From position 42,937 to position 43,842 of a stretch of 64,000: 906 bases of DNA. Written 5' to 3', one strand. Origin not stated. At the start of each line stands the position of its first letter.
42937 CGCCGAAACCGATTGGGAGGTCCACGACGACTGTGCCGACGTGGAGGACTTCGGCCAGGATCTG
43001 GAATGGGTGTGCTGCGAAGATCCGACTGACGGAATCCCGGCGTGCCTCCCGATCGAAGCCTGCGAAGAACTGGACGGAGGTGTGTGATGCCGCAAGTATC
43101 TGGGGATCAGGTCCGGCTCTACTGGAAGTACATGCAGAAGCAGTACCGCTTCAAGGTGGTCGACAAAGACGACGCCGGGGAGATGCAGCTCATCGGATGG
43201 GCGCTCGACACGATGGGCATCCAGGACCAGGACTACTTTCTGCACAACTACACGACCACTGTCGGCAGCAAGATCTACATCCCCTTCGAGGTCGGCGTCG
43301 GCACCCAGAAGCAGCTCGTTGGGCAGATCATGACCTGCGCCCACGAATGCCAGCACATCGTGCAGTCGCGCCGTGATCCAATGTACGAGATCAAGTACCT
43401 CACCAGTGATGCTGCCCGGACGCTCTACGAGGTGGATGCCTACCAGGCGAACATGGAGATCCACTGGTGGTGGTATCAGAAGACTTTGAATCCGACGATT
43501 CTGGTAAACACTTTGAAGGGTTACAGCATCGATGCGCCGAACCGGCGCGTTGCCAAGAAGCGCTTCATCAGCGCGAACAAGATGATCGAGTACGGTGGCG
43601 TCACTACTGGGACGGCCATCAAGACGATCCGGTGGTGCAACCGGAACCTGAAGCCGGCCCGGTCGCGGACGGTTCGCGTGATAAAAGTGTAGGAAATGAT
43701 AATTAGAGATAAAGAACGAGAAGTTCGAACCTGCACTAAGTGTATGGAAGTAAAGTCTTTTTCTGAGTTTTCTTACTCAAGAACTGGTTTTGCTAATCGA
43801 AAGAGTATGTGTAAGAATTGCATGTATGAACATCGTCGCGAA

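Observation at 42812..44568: AT-rich accessory island between the baseplate genes and the tailspike: Cys-rich lipoprotein, HExxH protein and zinc-ribbon HNH endonuclease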

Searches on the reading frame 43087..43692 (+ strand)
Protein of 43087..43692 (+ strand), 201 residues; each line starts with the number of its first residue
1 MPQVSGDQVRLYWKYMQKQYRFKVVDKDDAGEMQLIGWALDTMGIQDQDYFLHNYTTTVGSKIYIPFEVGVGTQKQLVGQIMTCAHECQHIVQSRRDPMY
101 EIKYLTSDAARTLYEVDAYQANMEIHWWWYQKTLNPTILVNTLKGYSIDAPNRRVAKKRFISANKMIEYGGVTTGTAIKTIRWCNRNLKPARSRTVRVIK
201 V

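Call 3: search_protein_families(library=pfam, proteins=[window:43087-43692:+], max_evalue=0.1)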
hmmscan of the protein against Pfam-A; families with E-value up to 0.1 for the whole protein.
window:43087-43692:+ (201 aa): 1 family
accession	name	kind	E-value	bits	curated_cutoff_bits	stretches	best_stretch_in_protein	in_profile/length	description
PF17901.7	EF-hand_12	-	0.092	13.7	25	0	107-158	6-55/93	EF-hand fold domain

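Call 4: search_protein_families(library=phrogs, proteins=[window:43087-43692:+], max_evalue=0.01)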
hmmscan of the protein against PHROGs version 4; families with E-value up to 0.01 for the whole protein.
window:43087-43692:+ (201 aa): 1 family
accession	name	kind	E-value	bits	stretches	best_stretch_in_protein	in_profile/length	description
phrog_13834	-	unknown function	1.8e-40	139.8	1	7-190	22-207/213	-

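Call 8: search_dna_similar(query=window:43087-43692:+, collection=phages, mode=protein, max_rows=40)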
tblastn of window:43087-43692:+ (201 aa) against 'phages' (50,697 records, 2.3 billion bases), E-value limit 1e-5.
Records with a match: 1; places in all: 1; records where one place covers at least 80% of the query: 1.
Best place of each record, by identity: <60% 1.
By first word of the organism name: uncultured 1.
By host as written in the record: - 1.
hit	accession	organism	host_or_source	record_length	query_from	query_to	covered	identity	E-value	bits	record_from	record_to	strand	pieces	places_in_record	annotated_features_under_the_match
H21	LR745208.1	uncultured phage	metagenomic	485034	15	188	87%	27.2%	1e-10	66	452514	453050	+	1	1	record has no annotation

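Call 10: find_related_loci(query=window:43087-43692:+, collection=viral_contigs, flank=8000)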
Query window:43087-43692:+ (201 aa) in viral_contigs; peptide patterns used: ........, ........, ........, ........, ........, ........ (x = any residue, [..] = any of these).
5 stretches matched a pattern, but none encodes a relative of the query by tblastn (E <= 1e-3).

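Call 12: find_homologous_proteins(query=window:43087-43692:+)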
Query window:43087-43692:+ (201 aa): 5 proteins with E <= 0.001 among 38 candidates.
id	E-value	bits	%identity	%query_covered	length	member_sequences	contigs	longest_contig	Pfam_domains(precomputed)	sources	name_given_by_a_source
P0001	9.2e-135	464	100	100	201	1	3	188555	-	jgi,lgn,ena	-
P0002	5.9e-112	390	81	100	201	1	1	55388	-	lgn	-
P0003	1.2e-106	372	77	100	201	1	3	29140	-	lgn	-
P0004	3.2e-60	221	51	99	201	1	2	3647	-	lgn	-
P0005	3.1e-32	130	36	97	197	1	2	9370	-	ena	-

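Call 14: find_encoding_contigs(protein=P0002, flank=10000, max_places=3)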
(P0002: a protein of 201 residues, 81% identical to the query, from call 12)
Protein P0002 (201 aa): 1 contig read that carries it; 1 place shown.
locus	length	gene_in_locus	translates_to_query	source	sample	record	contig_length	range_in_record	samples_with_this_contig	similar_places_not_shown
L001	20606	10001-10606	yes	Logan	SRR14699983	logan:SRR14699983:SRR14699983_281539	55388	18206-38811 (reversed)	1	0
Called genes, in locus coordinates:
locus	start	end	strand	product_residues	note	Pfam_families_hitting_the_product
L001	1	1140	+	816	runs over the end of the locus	-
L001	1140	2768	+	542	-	-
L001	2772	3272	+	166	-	-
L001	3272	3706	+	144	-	-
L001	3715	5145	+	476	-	-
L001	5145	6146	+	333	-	-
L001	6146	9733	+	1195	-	-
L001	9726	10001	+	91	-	-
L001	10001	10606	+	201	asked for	-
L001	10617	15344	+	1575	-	-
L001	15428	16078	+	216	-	-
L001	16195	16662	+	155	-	-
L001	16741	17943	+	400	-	-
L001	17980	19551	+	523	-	PF02739:5_3_exonuc_N, PF01367:5_3_exonuc, PF03167:UDG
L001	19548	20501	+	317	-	PF11753:DUF3310, PF12637:TSCPD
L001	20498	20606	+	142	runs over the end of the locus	-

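Call 15: find_encoding_contigs(protein=P0003, flank=10000, max_places=3)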
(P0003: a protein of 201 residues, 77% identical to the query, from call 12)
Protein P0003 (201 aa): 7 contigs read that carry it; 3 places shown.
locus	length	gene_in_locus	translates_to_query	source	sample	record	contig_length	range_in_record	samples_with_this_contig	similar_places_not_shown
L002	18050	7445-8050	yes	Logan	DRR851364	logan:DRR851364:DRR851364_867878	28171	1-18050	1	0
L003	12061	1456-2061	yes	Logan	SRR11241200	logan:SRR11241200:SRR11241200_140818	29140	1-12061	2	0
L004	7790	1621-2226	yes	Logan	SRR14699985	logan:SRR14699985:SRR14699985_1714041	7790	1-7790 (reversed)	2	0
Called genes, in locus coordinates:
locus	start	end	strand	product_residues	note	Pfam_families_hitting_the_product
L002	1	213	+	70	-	?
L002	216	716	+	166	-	-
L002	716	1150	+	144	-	-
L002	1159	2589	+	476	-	-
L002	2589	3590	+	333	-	-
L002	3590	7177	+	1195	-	-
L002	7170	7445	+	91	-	-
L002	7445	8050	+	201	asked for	-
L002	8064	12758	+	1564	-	-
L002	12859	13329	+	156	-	-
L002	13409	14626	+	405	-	-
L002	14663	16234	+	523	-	PF02739:5_3_exonuc_N, PF01367:5_3_exonuc, PF03167:UDG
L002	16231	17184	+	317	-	PF11753:DUF3310, PF12637:TSCPD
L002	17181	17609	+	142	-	-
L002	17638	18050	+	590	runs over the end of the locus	PF00176:SNF2-rel_dom, PF00271:Helicase_C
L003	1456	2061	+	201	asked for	-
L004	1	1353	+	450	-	?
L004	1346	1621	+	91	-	-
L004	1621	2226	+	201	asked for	-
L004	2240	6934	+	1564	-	-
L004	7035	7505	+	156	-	-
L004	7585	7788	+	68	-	?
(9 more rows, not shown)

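Call 16: find_encoding_contigs(protein=P0001, flank=10000, max_places=3)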
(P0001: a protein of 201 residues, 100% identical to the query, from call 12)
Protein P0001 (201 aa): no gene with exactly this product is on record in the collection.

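Call 29: search_protein_families(library=ncbifam, proteins=[window:43087-43692:+], max_evalue=1)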
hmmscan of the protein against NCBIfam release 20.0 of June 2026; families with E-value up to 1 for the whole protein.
window:43087-43692:+ (201 aa): 0 families

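Call 34: search_protein_representatives(alignment_id=A1)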
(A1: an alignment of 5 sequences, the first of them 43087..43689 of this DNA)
Query: 5 sequences, 201 profile positions. Proteins with E-value up to 0.001 (for the whole library): 850; up to 1e-10: 596; up to 1e-30: 260. The best 150 are listed.
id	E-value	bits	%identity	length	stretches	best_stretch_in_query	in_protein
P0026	1.1e-73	263.4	-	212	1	1-200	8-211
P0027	3.3e-72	258.6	-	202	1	3-193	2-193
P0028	9.2e-68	244.1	-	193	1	6-186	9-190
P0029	7.1e-67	241.2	-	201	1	4-187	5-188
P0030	1.8e-61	223.5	-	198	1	1-192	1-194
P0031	4.0e-60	219.2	-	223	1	4-191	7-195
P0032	3.2e-58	212.9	-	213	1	7-194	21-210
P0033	5.2e-58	212.2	-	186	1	4-187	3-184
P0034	2.7e-57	209.9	-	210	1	6-190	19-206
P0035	5.3e-57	209.0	-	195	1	3-188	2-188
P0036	1.0e-56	208.0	-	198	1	5-190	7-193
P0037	3.0e-56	206.5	-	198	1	1-192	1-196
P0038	8.1e-56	205.1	-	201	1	4-191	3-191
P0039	7.8e-55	201.9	-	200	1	5-196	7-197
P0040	3.4e-54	199.8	-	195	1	4-189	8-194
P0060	9.2e-50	185.3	-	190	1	3-184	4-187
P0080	1.3e-47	178.3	-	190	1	3-187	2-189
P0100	3.2e-45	170.5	-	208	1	2-189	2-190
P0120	1.9e-43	164.7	-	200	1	6-187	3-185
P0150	1.4e-40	155.3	-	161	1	6-127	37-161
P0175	1.1e-38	149.2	-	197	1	4-190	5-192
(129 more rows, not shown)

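Call 42: search_solved_structures(query=A4, max_evalue=10, show_alignments=3)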
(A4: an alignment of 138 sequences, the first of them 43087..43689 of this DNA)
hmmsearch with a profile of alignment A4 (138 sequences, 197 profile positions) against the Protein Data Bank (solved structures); distinct sequences matched with E-value up to 10: 7.
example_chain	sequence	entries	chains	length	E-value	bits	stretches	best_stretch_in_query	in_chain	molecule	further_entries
1g0s_A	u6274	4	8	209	0.35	13.7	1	153-195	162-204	HYPOTHETICAL 23.7 KDA PROTEIN IN ICC-TOLC INTERGENIC REGION | ADP-ribose pyrophosphatase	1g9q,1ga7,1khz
1viq_A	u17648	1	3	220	0.4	13.5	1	153-195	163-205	ADP-ribose pyrophosphatase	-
7aor_c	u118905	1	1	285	0.84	12.4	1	96-164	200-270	uS8m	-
2m46_A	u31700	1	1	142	0.91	12.3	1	124-165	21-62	Arsenate reductase, putative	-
6g2j_O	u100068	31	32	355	1.4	11.7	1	22-75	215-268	NADH dehydrogenase [ubiquinone] 1 alpha subcomplex subunit 10, mitochondrial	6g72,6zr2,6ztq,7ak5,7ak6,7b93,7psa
9dua_A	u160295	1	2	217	1.5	11.6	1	151-196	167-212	ADP-ribose pyrophosphatase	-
9b1z_A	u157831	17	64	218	1.6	11.6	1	151-196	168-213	ADP-ribose pyrophosphatase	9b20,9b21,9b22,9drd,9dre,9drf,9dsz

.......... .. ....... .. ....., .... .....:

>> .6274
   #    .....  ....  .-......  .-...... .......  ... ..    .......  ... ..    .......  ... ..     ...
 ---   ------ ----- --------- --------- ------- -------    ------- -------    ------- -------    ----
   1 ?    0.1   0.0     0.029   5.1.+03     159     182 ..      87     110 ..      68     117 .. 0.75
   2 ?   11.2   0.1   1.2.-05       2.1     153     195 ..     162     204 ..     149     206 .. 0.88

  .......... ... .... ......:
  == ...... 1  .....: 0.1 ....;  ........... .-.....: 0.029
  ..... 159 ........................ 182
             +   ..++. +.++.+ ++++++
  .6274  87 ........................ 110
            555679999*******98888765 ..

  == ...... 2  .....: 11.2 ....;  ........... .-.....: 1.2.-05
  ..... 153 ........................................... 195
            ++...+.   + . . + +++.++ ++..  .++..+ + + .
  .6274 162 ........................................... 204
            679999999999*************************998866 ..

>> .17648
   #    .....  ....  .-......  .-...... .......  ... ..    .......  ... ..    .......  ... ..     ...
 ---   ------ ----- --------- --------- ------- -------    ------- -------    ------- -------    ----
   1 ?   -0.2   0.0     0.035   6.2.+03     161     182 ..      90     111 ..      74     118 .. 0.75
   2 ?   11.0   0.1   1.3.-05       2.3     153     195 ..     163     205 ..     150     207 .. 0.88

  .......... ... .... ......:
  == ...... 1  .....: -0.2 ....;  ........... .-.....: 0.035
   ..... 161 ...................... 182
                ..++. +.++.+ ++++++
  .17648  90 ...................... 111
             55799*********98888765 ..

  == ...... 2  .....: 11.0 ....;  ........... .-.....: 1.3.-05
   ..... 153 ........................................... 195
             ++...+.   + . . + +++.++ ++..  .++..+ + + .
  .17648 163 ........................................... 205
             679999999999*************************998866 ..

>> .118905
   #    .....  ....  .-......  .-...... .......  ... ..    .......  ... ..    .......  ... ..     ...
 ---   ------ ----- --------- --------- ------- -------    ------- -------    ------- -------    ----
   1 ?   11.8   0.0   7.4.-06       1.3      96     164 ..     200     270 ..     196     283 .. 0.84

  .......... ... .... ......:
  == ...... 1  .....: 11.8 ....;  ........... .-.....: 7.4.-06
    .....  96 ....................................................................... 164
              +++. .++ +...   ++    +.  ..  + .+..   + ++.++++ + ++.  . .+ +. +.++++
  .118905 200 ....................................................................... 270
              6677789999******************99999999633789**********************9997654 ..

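Call 43: search_protein_families(library=pfam, alignment_id=A4, max_evalue=1)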
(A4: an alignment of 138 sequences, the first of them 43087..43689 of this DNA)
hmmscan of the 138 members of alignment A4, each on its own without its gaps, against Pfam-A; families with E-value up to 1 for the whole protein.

A. member 1, window:43087-43689:+ (201 aa): 2 families
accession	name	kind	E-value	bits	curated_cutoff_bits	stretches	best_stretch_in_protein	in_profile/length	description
PF17901.7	EF-hand_12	-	0.092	13.7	25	1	107-158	6-55/93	EF-hand fold domain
PF20573.4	DUF6782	-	0.11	12.2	27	1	80-118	90-130/241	Putative metallopeptidase family (DUF6782)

B. families by the number of members that match (of 138 scanned): 71 families (the first 25 are shown)
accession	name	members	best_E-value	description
PF20573.4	DUF6782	38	3.3e-06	Putative metallopeptidase family (DUF6782)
PF13699.11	eCIS_core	17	0.0013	eCIS core domain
PF04769.18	MATalpha_HMGbox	3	0.013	Mating-type protein MAT alpha 1 HMG-box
PF14922.11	FWWh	3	0.066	Protein of unknown function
PF17901.7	EF-hand_12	3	0.088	EF-hand fold domain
PF06114.19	Peptidase_M78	2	0.019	IrrE N-terminal-like domain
PF14891.12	Peptidase_M91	2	0.084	Effector protein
PF08571.15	Yos1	2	0.12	Yos1-like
PF00878.24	CIMR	1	0.0011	Cation-independent mannose-6-phosphate receptor repeat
PF18958.6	DUF5700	1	0.0012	Putative zinc dependent peptidase (DUF5700)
PF14753.11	FAM221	1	0.002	Protein FAM221A/B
PF07737.17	ATLF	1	0.0072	Anthrax toxin lethal factor, N- and C-terminal domain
PF17490.7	Tnp_22_dsRBD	1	0.0074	L1 transposable element dsRBD-like domain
PF14540.12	NTF-like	1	0.009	Nucleotidyltransferase-like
PF09036.15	Bcr-Abl_Oligo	1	0.012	Bcr-Abl oncoprotein oligomerisation domain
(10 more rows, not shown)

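Call 46: predict_structure(alignment_id=A4)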
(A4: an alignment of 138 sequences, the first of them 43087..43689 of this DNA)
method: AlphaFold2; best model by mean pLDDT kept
length: 201 residues; sequences in the alignment: 138
mean_pLDDT: 94.6   pTM: 0.91
mean pLDDT of the five models: 94.6, 94.5, 94.1, 93.8, 93.3
residues with pLDDT >= 90: 173; 70-90: 25; 50-70: 3; < 50: 0
segments of 3 or more residues with pLDDT < 50: none
pLDDT, mean of each block of 10 residues (from residue 1): 94 98 95 90 89 95 98 97 98 98 96 98 97 97 95 98 97 98 92 76 70
secondary structure, 60 per line:
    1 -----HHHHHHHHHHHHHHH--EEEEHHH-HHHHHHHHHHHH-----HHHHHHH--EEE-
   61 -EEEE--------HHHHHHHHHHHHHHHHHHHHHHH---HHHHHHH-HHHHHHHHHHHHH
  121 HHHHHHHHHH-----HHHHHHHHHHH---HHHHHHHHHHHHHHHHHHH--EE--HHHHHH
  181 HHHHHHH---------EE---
elements in order: H6-20 E23-26 H31-42 H48-54 E57-59 E62-65 H74-96 H100-106 H108-130 H136-146 H150-168 H175-187

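Call 55: fold_search(model_id=the predicted structure, library=viral)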
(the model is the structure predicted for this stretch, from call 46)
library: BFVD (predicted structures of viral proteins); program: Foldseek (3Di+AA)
matches with E <= 10: 143; with E <= 0.001: 0
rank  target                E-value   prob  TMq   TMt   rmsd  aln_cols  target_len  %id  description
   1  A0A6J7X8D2            1.6e-01  0.44  0.32  0.12  19.4       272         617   11  Cobalamin biosynthesis protein CobT VWA domain containing protein [uncultured Caudovirales phage]
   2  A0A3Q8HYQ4            4.4e-01  0.11  0.21  0.09  18.8       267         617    9  (no name in the UniProt tables at hand)
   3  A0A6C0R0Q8            4.6e-01  0.41  0.34  0.40  10.0       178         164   12  Uncharacterized protein [Alteromonas phage vB_AmeM_PT11-V22]
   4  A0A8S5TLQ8            6.0e-01  0.14  0.26  0.09  14.2       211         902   10  Uncharacterized protein [Podoviridae sp. ctz6O13]
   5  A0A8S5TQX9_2          6.3e-01  0.08  0.21  0.06  17.1       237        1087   14  Uncharacterized protein [Myoviridae sp. ctY1522]
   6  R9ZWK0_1              8.6e-01  0.13  0.26  0.08  11.9       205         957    9  Structural protein [Cellulophaga phage phi17:2]
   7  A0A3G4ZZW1            1.1e+00  0.05  0.18  0.12  21.7       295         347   10  L544-like helical domain-containing protein [Faunusvirus sp.]
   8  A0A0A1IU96            1.5e+00  0.08  0.26  0.07  13.0       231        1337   12  Putative internal (Core) protein [Pseudomonas phage vB_PaeP_PAO1_Ab05]
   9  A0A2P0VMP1            1.5e+00  0.04  0.17  0.11  17.5       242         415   12  Putative ubiquinone biosynthesis protein UbiB [Tetraselmis virus 1]
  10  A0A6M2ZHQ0            1.9e+00  0.14  0.25  0.39   8.1       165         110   13  Transcriptional regulator of DNA damage repair [Synechococcus phage S-SCSM1]
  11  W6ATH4                1.9e+00  0.04  0.20  0.19  15.9       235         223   16  Uncharacterized protein [Erwinia phage Ea35-70]
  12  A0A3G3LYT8            2.0e+00  0.16  0.36  0.16   9.1       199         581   10  Uncharacterized protein [Brevibacterium phage Cantare]
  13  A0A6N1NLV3            2.0e+00  0.06  0.21  0.13  17.8       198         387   13  Putative orfan [Tupanvirus soda lake]
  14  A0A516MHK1            2.2e+00  0.06  0.20  0.09  15.2       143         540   11  (no name in the UniProt tables at hand)
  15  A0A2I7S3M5            2.3e+00  0.06  0.18  0.21  17.9       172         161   11  (no name in the UniProt tables at hand)
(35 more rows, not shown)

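Call 58: find_related_loci(query=A1, collection=viral_contigs, flank=8000)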
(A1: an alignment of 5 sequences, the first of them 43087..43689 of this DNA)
Query A1 (201 aa) in viral_contigs; peptide patterns used: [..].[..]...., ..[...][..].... (x = any residue, [..] = any of these).
187 stretches matched a pattern; 4 encode a relative of the query (tblastn E <= 1e-3); 4 distinct loci.
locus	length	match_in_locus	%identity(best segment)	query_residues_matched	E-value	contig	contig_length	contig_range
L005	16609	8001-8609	51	3-201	8e-63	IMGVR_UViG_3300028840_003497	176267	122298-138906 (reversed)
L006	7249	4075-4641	39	8-193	9e-40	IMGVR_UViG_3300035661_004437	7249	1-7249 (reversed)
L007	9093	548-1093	34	7-185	2e-32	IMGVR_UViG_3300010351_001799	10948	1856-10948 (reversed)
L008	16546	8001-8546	36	7-185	2e-34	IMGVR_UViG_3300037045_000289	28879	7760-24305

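Call 59: find_related_loci(query=A1, collection=genome_contigs, flank=8000)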
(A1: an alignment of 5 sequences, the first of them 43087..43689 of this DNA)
Query A1 (201 aa) in genome_contigs; peptide patterns used: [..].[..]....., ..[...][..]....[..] (x = any residue, [..] = any of these).
95 stretches matched a pattern; 6 encode a relative of the query (tblastn E <= 1e-3); 6 distinct loci.
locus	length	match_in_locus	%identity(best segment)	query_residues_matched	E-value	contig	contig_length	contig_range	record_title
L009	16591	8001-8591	35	1-194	1e-37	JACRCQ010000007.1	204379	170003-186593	MAG: Deltaproteobacteria bacterium isolate NC_groundwater_1650_Pr3_B-0.1um_66_101 SR-2_scaffold_141_163666, whole genome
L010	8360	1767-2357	35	1-194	1e-37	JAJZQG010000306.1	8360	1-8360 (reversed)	MAG: Myxococcales bacterium isolate SKS1.bin3 NODE_15026_length_8360_cov_2.128993, whole genome shotgun sequence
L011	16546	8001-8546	36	7-185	3e-34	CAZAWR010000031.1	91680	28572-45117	MAG TPA_asm: uncultured Polyangiaceae bacterium isolate binchicken_co266_243 genome assembly, contig: NODE_565_length_91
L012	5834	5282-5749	40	7-159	3e-34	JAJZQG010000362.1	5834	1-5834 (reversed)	MAG: Myxococcales bacterium isolate SKS1.bin3 NODE_24208_length_5834_cov_2.089364, whole genome shotgun sequence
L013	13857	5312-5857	36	7-185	3e-34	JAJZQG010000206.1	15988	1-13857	MAG: Myxococcales bacterium isolate SKS1.bin3 NODE_6531_length_15988_cov_2.163168, whole genome shotgun sequence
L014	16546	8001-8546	36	7-185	4e-34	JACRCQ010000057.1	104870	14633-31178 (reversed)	MAG: Deltaproteobacteria bacterium isolate NC_groundwater_1650_Pr3_B-0.1um_66_101 SR-2_scaffold_141_2379738, whole genom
